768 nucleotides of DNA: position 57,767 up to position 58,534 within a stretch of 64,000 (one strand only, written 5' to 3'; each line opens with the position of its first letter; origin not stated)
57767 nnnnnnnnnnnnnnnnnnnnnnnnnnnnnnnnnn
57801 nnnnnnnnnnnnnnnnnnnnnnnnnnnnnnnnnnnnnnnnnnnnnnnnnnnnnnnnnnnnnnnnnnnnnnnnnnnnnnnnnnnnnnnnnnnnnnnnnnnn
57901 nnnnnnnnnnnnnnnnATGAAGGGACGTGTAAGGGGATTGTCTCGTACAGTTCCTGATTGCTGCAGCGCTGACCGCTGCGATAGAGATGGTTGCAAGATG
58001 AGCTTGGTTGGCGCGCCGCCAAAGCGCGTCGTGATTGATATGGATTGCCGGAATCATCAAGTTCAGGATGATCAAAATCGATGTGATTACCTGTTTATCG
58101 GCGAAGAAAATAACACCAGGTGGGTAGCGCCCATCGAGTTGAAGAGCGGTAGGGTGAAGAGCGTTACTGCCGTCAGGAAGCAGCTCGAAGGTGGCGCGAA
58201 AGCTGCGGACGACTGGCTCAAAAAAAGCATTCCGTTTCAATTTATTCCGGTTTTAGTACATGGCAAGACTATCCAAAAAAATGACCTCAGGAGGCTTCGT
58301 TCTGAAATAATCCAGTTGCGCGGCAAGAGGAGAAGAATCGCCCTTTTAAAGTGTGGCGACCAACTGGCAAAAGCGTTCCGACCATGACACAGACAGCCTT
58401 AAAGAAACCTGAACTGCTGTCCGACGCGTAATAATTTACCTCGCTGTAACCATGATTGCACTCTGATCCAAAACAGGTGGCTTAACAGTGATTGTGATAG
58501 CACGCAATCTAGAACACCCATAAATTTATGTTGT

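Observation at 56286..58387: Coupled ABC-type ATPase plus small Cys-rich PD-(D/E)xK-like protein: candidate uncharacterised two-gene defence module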

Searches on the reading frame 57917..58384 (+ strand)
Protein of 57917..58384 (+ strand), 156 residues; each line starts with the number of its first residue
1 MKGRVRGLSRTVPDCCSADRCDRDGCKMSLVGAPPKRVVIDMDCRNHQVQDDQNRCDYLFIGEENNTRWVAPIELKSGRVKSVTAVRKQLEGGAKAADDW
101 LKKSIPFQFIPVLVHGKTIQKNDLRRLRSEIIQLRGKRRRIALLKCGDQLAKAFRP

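Call 3: search_protein_families(library=pfam, proteins=[window:57917-58384:+], max_evalue=1)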
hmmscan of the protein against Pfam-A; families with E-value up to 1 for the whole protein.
window:57917-58384:+ (156 aa): 0 families

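Call 4: search_protein_families(library=padloc, proteins=[window:57917-58384:+], max_evalue=1)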
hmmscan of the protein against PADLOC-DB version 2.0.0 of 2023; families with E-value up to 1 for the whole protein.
window:57917-58384:+ (156 aa): 2 families
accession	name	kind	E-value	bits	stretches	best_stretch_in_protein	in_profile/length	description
PDLC04668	PDC-M47B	-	0.00044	18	1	50-93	70-112/186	-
PDLC04666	PDC-M47B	-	0.012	13.4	1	34-85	32-91/174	-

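Call 5: search_protein_families(library=ncbifam, proteins=[window:57917-58384:+], max_evalue=1)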
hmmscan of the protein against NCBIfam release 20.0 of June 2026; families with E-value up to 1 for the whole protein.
window:57917-58384:+ (156 aa): 0 families

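Call 7: find_homologous_proteins(query=window:57917-58384:+, max_evalue=0.001)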
Query window:57917-58384:+ (156 aa): 70 proteins with E <= 0.001 among 98 candidates.
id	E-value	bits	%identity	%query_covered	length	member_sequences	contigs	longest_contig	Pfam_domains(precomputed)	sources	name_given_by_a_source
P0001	9.0e-80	284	100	83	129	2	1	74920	-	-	-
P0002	2.9e-79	282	80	99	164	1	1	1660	-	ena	-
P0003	2.2e-76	273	77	99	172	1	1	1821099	-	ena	-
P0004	1.8e-73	264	74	99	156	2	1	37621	-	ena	-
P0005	3.7e-72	259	71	100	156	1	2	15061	-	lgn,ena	-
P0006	1.1e-71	258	75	99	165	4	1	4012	-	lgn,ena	-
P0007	2.2e-66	241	68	100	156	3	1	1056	-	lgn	-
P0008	8.0e-64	232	65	100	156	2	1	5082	-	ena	-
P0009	9.2e-64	232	65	100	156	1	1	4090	-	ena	-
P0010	2.6e-62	227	66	95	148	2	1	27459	-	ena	-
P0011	1.1e-51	193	57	99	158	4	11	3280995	-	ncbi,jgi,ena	jgi:hypothetical protein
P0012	1.1e-50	190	55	99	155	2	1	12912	-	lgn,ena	-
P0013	3.1e-50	188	53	100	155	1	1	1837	-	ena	-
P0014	4.4e-50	188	53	100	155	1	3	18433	-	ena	-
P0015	7.7e-50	187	53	99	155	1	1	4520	-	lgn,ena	-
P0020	5.7e-48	181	52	99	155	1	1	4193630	-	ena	-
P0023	1.0e-47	180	52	99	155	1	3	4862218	-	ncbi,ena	-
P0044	1.4e-38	150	49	92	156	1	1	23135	-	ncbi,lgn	-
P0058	3.2e-26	110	48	81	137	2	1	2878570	-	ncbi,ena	-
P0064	2.2e-23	101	46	79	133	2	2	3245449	-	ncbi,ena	-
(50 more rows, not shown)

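Call 19: predict_structure(alignment_id=A1)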
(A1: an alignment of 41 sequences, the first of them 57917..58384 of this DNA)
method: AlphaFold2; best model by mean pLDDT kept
length: 156 residues; sequences in the alignment: 41
mean_pLDDT: 89.8   pTM: 0.88
mean pLDDT of the five models: 89.8, 89.8, 89.7, 89.6, 87.3
residues with pLDDT >= 90: 109; 70-90: 36; 50-70: 9; < 50: 2
segments of 3 or more residues with pLDDT < 50: none
pLDDT, mean of each block of 10 residues (from residue 1): 66 89 95 94 80 87 91 94 95 91 86 96 95 95 97 85
secondary structure, 60 per line:
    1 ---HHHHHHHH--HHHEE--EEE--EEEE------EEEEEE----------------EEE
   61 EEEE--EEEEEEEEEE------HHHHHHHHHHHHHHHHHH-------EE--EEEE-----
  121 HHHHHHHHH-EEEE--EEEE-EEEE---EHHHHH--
elements in order: H4-11 E21-23 E26-29 E36-41 E58-64 E67-76 H83-100 E112-115 H121-129 E131-134 E137-140 E142-145 H150-154

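Call 22: find_related_loci(query=A1, collection=genome_contigs, flank=6000)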
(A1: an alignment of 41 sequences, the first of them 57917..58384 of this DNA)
Query A1 (156 aa) in genome_contigs; peptide patterns used: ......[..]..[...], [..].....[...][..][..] (x = any residue, [..] = any of these).
116 stretches matched a pattern; 87 encode a relative of the query (tblastn E <= 1e-3); the best 80 are kept; 80 distinct loci.
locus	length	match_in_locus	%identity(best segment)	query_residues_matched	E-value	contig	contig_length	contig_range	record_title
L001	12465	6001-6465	56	1-156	4e-57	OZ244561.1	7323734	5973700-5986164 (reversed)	MAG: Candidatus Latescibacterota bacterium isolate 14245923-b953-489b-b549-9f362580a9e9 genome assembly, chromosome: 1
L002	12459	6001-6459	56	1-154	6e-57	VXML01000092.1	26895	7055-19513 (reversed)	MAG: Gemmatimonadetes bacterium isolate SB0661_bin_36 NODE_1629_length_26895_cov_78.131669, whole genome shotgun sequenc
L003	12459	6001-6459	53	1-154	3e-54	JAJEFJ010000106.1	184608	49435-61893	MAG: Candidatus Latescibacterota bacterium isolate p16x43bins.30 k141_804129, whole genome shotgun sequence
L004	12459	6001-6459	55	1-154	3e-53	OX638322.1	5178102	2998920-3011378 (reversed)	MAG: Candidatus Binatia bacterium isolate fc306077-a6e0-4751-8727-9b45b52cfb09 genome assembly, chromosome: 1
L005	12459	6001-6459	53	1-154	3e-53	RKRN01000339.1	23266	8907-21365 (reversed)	MAG: Candidatus Latescibacterota bacterium isolate PNGco_C_bin1 scaffold_229, whole genome shotgun sequence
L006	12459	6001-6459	52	1-154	4e-53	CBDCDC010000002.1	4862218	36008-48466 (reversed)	MAG: Candidatus Latescibacterota bacterium isolate a5674b02-4162-4bfe-8498-4cf7be1abab7 genome assembly, contig: contig_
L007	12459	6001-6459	55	1-154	5e-53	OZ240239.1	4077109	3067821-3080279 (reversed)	MAG: Candidatus Latescibacterota bacterium isolate 9476a452-a56b-4094-aa10-7e41c1f40ab4 genome assembly, chromosome: 1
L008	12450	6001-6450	53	1-151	6e-53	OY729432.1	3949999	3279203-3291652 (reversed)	MAG: Candidatus Binatia bacterium isolate b65fbbe8-1638-4b94-9072-1473f084fbf4 genome assembly, chromosome: 1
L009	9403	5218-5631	55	16-154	7e-50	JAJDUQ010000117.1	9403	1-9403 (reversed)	MAG: Gammaproteobacteria bacterium isolate jk18x1bzbins.85 k141_21846, whole genome shotgun sequence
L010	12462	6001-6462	51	1-155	2e-49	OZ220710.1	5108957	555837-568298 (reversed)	MAG: Thermodesulfobacteriota bacterium isolate dce1034a-8f23-488c-aa07-39e6c80a0035 genome assembly, chromosome: 1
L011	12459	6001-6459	51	1-154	1e-48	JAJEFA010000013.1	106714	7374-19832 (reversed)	MAG: Candidatus Binatia bacterium isolate p16x34bins.64 k141_446454, whole genome shotgun sequence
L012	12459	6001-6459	51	1-154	2e-48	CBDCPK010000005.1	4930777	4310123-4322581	MAG: uncultured Candidatus Binatia bacterium isolate e85f1b99-d511-4c74-aca6-82eb56c94599 genome assembly, contig: chrom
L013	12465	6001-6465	52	1-156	1e-47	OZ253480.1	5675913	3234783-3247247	MAG: uncultured Candidatus Binatia bacterium isolate 01c1d691-c9b9-4499-9944-1e5a173e9d55 genome assembly, chromosome: 1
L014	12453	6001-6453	50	3-154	4e-47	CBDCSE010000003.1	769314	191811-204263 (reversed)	MAG: Paracoccaceae bacterium isolate c3939c7c-8abd-4c83-b86c-840b32e25a08 genome assembly, contig: contig_3, whole genom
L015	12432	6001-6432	52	16-156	3e-47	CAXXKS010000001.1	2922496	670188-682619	MAG: Alphaproteobacteria bacterium isolate 9bb74b87-2c64-497b-9104-8e9834e062e5 genome assembly, contig: contig_1, whole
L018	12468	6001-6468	49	2-155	3e-45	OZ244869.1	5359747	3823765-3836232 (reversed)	MAG: uncultured Candidatus Binatia bacterium isolate 4a3a7036-e571-4a1a-a60d-b403d30aaf4e genome assembly, chromosome: 1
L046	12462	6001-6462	41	3-156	5e-31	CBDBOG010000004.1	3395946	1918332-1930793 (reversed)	MAG: Spirochaetia bacterium isolate 40739a5d-4c61-4e6f-ad63-b7fc718ca5ff genome assembly, contig: contig_4, whole genome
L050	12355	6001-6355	53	1-119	3e-29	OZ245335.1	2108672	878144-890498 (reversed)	MAG: Candidatus Oxydemutatoraceae bacterium isolate 54d75c65-e004-4b4c-ad08-27c8a9043495 genome assembly, chromosome: 1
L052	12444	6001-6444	36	8-155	4e-26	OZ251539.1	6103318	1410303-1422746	MAG: Alphaproteobacteria bacterium isolate efdf64b3-afa9-4fb8-9792-56cfcde380f9 genome assembly, chromosome: 1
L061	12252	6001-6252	49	70-154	2e-21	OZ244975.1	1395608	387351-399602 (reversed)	MAG: Vicinamibacterales bacterium isolate 759df215-7f35-4b58-97f0-56a84cd7420d genome assembly, chromosome: 1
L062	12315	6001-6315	42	41-150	3e-21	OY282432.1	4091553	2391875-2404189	MAG: uncultured Candidatus Binatia bacterium isolate 81991fb1-66cf-4eb3-b653-309a223604dd genome assembly, chromosome: 1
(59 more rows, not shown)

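Call 23: fold_search(model_id=the predicted structure, library=pdb)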
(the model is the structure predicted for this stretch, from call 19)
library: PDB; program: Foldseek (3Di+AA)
matches with E <= 10: 672; with E <= 0.001: 0
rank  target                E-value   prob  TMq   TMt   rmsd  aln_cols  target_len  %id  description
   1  3v21_F                1.0e-02  0.90  0.35  0.22   7.0       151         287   10  Crystal structure of Type IIF restriction endonuclease Bse634I with cognate DNA (released 2012-04-25)
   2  6qnz_B                2.5e-02  0.93  0.37  0.12   4.1        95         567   15  Crystal structure of the site-specific DNA nickase N.BspD6I E418A Mutant (released 2020-03-04)
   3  5lhc_B                2.9e-02  0.93  0.38  0.12   4.0        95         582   14  The structure of D456A mutant of Nt.BspD6I nicking endonuclease at 0.24 nm resolution . (released 2017-08-16)
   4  1knv_B                3.0e-02  0.90  0.38  0.23   6.7       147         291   12  Bse634I restriction endonuclease (released 2002-02-27)
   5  6qnz_A                3.2e-02  0.90  0.36  0.12   4.2        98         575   14  Crystal structure of the site-specific DNA nickase N.BspD6I E418A Mutant (released 2020-03-04)
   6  1knv_A                4.4e-02  0.72  0.35  0.22   7.1       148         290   11  Bse634I restriction endonuclease (released 2002-02-27)
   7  5lhc_A                6.1e-02  0.82  0.37  0.12   4.1        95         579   14  The structure of D456A mutant of Nt.BspD6I nicking endonuclease at 0.24 nm resolution . (released 2017-08-16)
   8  3v1z_B                6.9e-02  0.72  0.36  0.22   6.7       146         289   10  Crystal structure of Type IIF restriction endonuclease Bse634I with cognate DNA (released 2012-04-25)
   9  2vld_B                7.3e-02  0.77  0.31  0.23   4.7        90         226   10  crystal structure of a repair endonuclease from Pyrococcus abyssi (released 2009-05-19)
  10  1fok_A                8.3e-02  0.66  0.37  0.12   4.7       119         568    9  STRUCTURE OF RESTRICTION ENDONUCLEASE FOKI BOUND TO DNA (released 1997-12-03)
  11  2ewf                  8.9e-02  0.77  0.36  0.11   4.5        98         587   17  Crystal structure of the site-specific DNA nickase N.BspD6I (released 2006-11-21)
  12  5liz                  8.9e-02  0.75  0.37  0.12   4.3        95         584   15  The structure of Nt.BspD6I nicking endonuclease with all cysteines mutated by serine residues at 0.19 nm resolution . (released 2017-08-02)
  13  1xmx                  8.9e-02  0.25  0.26  0.13  13.1       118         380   18  Crystal structure of protein VC1899 from Vibrio cholerae (released 2004-11-16)
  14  5liq_B                9.4e-02  0.75  0.37  0.12   4.3        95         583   15  The structure of C160S,C508S,C578S mutant of Nt.BspD6I nicking endonuclease at 0.185 nm resolution . (released 2017-08-02)
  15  2fok_A                1.1e-01  0.69  0.35  0.11   4.1        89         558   12  STRUCTURE OF RESTRICTION ENDONUCLEASE FOKI (released 1998-06-17)
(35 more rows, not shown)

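Call 26: search_protein_families(library=padloc, alignment_id=A1, max_evalue=0.01)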
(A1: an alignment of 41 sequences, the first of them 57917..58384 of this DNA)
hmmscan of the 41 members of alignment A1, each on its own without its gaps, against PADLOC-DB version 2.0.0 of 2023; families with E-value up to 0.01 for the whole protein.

A. member 1, window:57917-58384:+ (156 aa): 1 family
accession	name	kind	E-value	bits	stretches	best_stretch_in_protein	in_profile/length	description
PDLC04668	PDC-M47B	-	0.00044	18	1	50-93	70-112/186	-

B. families by the number of members that match (of 41 scanned): 5 families
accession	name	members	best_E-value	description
PDLC04668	PDC-M47B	30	1.5e-05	-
PDLC04665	PDC-M47B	10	4.6e-05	-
PDLC04666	PDC-M47B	6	9.3e-05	-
PDLC04667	PDC-M47B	3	0.0021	-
PDLC04669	PDC-M47B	1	0.0094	-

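Call 49: find_encoding_contigs(protein=P0001, flank=6000, max_places=4)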
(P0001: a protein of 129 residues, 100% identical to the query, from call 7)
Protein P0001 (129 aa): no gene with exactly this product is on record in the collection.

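Call 50: find_encoding_contigs(protein=P0003, flank=8000, max_places=3)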
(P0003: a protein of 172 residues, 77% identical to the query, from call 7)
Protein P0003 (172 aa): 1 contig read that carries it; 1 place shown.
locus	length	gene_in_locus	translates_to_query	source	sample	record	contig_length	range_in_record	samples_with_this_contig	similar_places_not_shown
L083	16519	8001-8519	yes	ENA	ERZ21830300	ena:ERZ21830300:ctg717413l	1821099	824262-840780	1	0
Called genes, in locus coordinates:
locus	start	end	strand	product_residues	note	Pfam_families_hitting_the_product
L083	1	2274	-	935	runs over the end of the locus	-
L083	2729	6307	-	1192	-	PF00176:SNF2-rel_dom, PF00270:DEAD, PF04851:ResIII, PF00271:Helicase_C, PF13020:NOV_C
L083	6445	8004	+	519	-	PF13304:AAA_21, PF13175:AAA_15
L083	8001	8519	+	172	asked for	-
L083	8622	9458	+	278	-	PF00941:FAD_binding_5, PF03450:CO_deh_flav_C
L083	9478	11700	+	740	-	PF20256:MoCoBD_2, PF02738:MoCoBD_1, PF20256:MoCoBD_2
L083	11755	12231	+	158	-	PF13085:Fer2_3, PF00111:Fer2, PF01799:Fer2_2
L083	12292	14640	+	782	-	PF01315:Ald_Xan_dh_C, PF02738:MoCoBD_1, PF20256:MoCoBD_2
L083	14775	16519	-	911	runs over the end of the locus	PF07715:Plug, PF00593:TonB_dep_Rec_b-barrel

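Call 52: search_protein_representatives(alignment_id=A1)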
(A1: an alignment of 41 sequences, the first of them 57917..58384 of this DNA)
Query: 41 sequences, 155 profile positions. Proteins with E-value up to 0.001 (for the whole library): 1500; up to 1e-10: 952; up to 1e-30: 235. The best 150 are listed.
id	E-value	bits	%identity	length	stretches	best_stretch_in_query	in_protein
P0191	2.2e-57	209.2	-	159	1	1-154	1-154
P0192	1.6e-56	206.5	-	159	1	1-154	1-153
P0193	3.0e-54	199.1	-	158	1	1-153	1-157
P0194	1.8e-51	190.0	-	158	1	1-154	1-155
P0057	4.1e-51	188.9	-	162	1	1-153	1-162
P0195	1.1e-50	187.5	-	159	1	1-154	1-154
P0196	4.5e-50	185.5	-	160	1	1-153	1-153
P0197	2.2e-49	183.3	-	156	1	11-153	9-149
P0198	5.0e-49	182.1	-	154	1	1-153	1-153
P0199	2.4e-48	179.9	-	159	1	1-154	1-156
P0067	2.8e-48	179.7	-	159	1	1-154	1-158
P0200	7.2e-48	178.3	-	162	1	1-154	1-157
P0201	2.1e-47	176.8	-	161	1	1-154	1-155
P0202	2.3e-47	176.7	-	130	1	30-154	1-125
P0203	2.8e-47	176.4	-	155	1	1-154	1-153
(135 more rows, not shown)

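Call 67: search_solved_structures(query=A1, max_evalue=10)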
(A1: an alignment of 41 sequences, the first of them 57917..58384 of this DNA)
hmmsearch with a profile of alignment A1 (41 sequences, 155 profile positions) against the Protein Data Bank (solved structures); distinct sequences matched with E-value up to 10: 4.
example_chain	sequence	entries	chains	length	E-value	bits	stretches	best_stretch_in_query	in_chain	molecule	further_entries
6cp2_A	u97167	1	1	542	0.63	12.8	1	51-73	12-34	SidC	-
4trg_A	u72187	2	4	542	0.7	12.7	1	51-73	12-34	SidC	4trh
4pay_A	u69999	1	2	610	0.83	12.4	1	51-73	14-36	SidC, interaptin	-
4ooj_A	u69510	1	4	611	0.86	12.4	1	51-73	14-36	SidC, interaptin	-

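Call 68: find_encoding_contigs(protein=P0011, flank=10000, max_places=3)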
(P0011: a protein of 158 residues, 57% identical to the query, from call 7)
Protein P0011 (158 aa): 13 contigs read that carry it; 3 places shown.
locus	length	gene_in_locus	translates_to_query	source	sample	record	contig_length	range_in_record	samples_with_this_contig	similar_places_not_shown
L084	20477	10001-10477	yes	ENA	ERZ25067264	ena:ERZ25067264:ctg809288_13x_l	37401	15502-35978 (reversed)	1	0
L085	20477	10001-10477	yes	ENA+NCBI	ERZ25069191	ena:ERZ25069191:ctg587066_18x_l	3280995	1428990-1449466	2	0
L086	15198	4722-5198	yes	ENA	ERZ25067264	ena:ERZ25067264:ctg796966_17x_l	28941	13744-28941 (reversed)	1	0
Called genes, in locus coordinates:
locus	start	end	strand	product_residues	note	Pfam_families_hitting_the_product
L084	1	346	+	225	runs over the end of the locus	-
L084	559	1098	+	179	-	-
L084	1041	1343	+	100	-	-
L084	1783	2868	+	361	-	PF13304:AAA_21 (weak)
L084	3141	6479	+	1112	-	PF00270:DEAD, PF04851:ResIII, PF00176:SNF2-rel_dom, PF00271:Helicase_C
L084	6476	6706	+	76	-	PF13020:NOV_C (weak)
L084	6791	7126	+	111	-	-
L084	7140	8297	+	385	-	PF01381:HTH_3 (weak), PF06114:Peptidase_M78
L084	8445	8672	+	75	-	PF13175:AAA_15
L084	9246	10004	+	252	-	PF13304:AAA_21, PF13175:AAA_15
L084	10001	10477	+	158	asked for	-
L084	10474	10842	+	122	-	-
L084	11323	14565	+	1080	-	PF01797:Y1_Tnp (weak)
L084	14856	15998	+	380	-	PF13304:AAA_21, PF13175:AAA_15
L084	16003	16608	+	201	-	PF11536:DUF3226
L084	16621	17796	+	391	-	PF02463:SMC_N (weak), PF13175:AAA_15, PF13476:AAA_23, PF13555:AAA_29 (weak), PF13304:AAA_21, PF13175:AAA_15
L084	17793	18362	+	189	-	PF14103:DUF4276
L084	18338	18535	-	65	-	-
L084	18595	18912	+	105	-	PF01909:NTP_transf_2, PF18765:Polbeta (weak)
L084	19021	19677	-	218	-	PF01734:Patatin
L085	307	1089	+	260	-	PF05721:PhyH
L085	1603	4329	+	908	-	PF02463:SMC_N (faint), PF13304:AAA_21 (weak)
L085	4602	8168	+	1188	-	PF00176:SNF2-rel_dom, PF00270:DEAD, PF04851:ResIII, PF00271:Helicase_C, PF13020:NOV_C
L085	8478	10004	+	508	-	PF13304:AAA_21, PF13175:AAA_15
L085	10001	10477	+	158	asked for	-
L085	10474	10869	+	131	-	-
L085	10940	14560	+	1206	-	PF06634:DUF1156, PF01797:Y1_Tnp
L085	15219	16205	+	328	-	-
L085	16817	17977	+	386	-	PF13304:AAA_21, PF13175:AAA_15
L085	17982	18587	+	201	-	PF11536:DUF3226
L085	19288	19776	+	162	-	PF13304:AAA_21, PF13175:AAA_15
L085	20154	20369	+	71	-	-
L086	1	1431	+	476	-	?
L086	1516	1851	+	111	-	-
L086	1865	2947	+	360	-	PF01381:HTH_3 (weak), PF06114:Peptidase_M78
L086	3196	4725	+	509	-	PF13175:AAA_15 (weak), PF13304:AAA_21, PF13175:AAA_15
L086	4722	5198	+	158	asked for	-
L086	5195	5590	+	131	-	-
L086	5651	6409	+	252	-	PF06634:DUF1156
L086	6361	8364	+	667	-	PF01797:Y1_Tnp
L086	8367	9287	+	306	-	-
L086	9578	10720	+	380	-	PF13304:AAA_21, PF13175:AAA_15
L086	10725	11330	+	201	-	PF11536:DUF3226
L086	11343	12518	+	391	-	PF02463:SMC_N (weak), PF13175:AAA_15, PF13476:AAA_23, PF13555:AAA_29 (weak), PF13304:AAA_21, PF13175:AAA_15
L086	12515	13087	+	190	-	PF14103:DUF4276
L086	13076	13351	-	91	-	-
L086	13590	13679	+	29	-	-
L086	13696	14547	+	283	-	PF20320:DUF6615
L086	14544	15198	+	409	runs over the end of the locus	PF04326:SLFN_AlbA_2, PF13749:HATPase_c_4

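Call 69: find_encoding_contigs(protein=P0058, flank=10000, max_places=2)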
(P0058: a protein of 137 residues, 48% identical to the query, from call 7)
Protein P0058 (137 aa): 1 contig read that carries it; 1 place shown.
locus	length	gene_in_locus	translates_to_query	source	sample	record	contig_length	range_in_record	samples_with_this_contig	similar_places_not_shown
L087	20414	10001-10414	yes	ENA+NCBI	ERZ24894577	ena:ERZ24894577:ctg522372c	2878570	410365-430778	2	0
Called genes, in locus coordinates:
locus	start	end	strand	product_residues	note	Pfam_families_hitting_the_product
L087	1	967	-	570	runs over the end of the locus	PF00370:FGGY_N, PF02782:FGGY_C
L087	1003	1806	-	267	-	PF00561:Abhydrolase_1, PF12697:Abhydrolase_6, PF12146:Hydrolase_4, PF03096:Ndr (weak), PF01738:DLH (faint), PF07859:Abhydrolase_3 (faint)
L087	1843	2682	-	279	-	PF01261:AP_endonuc_2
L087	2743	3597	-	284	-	PF01261:AP_endonuc_2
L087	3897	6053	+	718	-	PF07728:AAA_5, PF28529:McrB_lid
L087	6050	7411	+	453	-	PF10117:McrBC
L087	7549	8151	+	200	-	PF05685:Uma2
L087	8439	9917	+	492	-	PF13175:AAA_15, PF13304:AAA_21, PF13175:AAA_15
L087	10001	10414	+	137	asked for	-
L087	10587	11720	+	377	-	PF02463:SMC_N (faint), PF11398:DUF2813 (weak), PF13175:AAA_15 (weak), PF13476:AAA_23 (weak), PF13555:AAA_29 (weak), PF13304:AAA_21, PF13175:AAA_15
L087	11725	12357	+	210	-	PF11536:DUF3226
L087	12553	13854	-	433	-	PF02661:Fic (weak)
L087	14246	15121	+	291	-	-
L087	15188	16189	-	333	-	PF01261:AP_endonuc_2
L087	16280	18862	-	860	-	PF00930:DPPIV_N (faint), PF26549:Tricorn_N, PF26550:Tricorn_2nd, PF07676:PD40 (weak), PF26549:Tricorn_N (weak)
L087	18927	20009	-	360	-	PF06283:ThuA (weak)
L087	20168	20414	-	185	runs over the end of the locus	PF04892:VanZ-LLP1 (weak)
